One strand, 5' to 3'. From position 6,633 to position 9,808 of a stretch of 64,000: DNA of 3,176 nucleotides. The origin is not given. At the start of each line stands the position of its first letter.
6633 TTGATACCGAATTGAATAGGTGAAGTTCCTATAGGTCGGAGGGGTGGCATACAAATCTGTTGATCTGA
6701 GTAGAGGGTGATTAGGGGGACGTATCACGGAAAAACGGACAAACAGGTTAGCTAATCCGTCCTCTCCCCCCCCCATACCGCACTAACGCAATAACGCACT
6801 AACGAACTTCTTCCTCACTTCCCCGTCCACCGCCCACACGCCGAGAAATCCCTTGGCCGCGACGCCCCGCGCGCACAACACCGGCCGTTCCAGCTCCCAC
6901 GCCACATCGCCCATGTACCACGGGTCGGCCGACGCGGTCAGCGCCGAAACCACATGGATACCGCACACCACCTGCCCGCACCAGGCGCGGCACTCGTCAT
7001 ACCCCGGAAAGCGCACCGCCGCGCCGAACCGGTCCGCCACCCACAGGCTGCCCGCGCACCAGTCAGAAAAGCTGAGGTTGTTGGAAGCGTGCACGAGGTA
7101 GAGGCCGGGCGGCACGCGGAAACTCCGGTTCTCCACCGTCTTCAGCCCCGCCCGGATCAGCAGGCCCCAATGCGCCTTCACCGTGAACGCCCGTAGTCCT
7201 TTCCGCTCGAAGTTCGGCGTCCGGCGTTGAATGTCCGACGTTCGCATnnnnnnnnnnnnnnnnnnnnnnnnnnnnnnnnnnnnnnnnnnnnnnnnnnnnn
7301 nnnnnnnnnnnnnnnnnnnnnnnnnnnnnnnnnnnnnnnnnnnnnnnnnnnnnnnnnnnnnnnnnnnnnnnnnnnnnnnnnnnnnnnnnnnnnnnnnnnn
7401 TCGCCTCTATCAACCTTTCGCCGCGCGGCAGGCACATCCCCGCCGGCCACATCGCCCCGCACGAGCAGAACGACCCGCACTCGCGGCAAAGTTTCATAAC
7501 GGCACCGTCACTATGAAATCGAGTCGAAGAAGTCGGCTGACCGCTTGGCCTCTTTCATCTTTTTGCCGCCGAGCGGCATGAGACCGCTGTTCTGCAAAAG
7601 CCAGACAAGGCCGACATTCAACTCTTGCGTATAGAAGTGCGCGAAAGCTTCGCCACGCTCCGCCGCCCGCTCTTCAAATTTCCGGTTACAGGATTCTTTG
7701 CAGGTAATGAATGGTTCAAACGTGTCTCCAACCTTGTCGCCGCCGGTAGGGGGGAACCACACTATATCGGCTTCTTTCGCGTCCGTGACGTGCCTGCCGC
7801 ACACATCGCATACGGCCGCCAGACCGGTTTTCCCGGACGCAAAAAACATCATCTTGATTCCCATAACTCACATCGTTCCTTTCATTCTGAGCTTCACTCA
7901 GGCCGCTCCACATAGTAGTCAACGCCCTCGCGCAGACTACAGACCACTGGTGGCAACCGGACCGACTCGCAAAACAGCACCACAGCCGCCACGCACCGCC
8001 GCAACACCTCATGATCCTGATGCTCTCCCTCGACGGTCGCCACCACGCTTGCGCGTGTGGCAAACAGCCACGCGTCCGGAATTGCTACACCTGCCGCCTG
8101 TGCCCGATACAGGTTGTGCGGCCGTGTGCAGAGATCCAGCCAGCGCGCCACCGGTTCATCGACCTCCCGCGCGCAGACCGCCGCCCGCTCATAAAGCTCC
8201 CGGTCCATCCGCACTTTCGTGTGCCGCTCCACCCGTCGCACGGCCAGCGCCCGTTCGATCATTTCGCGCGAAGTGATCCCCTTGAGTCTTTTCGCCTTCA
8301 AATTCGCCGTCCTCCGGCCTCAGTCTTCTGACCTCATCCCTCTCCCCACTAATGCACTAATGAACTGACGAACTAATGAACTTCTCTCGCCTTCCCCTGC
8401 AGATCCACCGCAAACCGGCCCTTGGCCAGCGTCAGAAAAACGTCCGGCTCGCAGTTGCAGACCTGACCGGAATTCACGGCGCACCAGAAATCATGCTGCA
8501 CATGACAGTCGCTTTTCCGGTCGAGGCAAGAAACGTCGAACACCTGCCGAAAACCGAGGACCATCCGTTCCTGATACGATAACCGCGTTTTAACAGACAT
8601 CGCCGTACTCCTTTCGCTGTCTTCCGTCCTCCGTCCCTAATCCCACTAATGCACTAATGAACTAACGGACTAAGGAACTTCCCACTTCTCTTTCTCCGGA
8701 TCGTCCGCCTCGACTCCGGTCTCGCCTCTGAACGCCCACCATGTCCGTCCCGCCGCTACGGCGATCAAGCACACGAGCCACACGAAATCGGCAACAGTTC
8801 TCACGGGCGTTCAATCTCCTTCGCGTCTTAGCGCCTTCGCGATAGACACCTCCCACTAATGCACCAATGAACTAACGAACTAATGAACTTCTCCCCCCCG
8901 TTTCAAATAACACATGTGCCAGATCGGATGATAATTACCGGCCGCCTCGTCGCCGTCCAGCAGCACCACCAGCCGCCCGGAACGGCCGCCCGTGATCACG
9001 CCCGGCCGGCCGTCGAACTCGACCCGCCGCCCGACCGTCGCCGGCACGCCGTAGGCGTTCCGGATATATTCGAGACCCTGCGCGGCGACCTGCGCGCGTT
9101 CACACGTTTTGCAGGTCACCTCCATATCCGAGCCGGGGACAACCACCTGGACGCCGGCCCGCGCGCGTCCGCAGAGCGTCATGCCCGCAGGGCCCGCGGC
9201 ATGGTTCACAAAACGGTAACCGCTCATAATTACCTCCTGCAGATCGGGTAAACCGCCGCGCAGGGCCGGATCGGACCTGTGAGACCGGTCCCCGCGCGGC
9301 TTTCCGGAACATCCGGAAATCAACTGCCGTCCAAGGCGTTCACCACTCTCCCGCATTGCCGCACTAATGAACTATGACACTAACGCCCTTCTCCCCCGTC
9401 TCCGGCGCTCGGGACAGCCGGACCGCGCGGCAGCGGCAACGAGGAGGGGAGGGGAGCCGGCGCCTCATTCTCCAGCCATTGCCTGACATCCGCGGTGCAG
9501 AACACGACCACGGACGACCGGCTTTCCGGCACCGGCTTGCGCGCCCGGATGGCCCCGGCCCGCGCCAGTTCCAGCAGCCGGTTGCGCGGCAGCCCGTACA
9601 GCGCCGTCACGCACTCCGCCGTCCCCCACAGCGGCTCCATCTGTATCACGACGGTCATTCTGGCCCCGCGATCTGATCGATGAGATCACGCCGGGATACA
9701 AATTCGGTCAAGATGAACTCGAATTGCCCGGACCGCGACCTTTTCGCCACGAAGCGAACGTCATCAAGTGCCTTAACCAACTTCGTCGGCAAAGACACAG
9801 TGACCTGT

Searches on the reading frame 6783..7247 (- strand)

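Call 14: search_protein_families(library=pfam, proteins=[window:6783-7247:-], max_evalue=0.01)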
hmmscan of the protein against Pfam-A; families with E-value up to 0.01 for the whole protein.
window:6783-7247:- (154 aa): 0 families

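Call 15: search_protein_families(library=padloc, proteins=[window:6783-7247:-], max_evalue=0.01)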
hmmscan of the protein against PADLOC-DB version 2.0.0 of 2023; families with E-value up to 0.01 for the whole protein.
window:6783-7247:- (154 aa): 0 families

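Call 64: search_protein_families(library=phrogs, proteins=[window:6783-7247:-], max_evalue=0.01)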
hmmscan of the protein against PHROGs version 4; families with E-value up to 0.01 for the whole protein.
window:6783-7247:- (154 aa): 1 family
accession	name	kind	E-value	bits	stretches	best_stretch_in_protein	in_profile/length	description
phrog_3193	-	unknown function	3.6e-11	44.1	1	18-148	85-214/269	-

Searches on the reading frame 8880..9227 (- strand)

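Call 14: search_protein_families(library=pfam, proteins=[window:8880-9227:-], max_evalue=0.01)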
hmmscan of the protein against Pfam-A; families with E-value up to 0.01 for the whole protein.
window:8880-9227:- (115 aa): 0 families

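Call 64: search_protein_families(library=phrogs, proteins=[window:8880-9227:-], max_evalue=0.01)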
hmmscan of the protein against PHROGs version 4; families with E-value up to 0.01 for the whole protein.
window:8880-9227:- (115 aa): 3 families
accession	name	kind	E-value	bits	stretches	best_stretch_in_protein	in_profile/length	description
phrog_2730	-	unknown function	3.4e-15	57.4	1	50-110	3-65/157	-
phrog_16342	-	unknown function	1.1e-13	52.3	1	52-108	3-61/133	-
phrog_6245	-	unknown function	4.6e-06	27.6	1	63-114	87-138/149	-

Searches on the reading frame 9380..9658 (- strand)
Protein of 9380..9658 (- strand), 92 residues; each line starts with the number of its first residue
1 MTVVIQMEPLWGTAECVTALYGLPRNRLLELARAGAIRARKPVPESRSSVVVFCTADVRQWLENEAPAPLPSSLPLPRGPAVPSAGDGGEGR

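Call 14: search_protein_families(library=pfam, proteins=[window:9380-9658:-], max_evalue=0.01)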
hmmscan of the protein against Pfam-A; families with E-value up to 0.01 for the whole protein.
window:9380-9658:- (92 aa): 1 family
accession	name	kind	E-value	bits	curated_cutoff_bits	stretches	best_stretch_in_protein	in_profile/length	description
PF12728.13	HTH_17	-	0.003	18.2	27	1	17-64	7-49/51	Helix-turn-helix domain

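Call 64: search_protein_families(library=phrogs, proteins=[window:9380-9658:-], max_evalue=0.01)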
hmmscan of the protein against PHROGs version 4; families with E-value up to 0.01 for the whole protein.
window:9380-9658:- (92 aa): 1 family
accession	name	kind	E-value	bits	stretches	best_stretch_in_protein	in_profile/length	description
phrog_1840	-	integration and excision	0.0062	18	1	12-73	8-64/90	excisionase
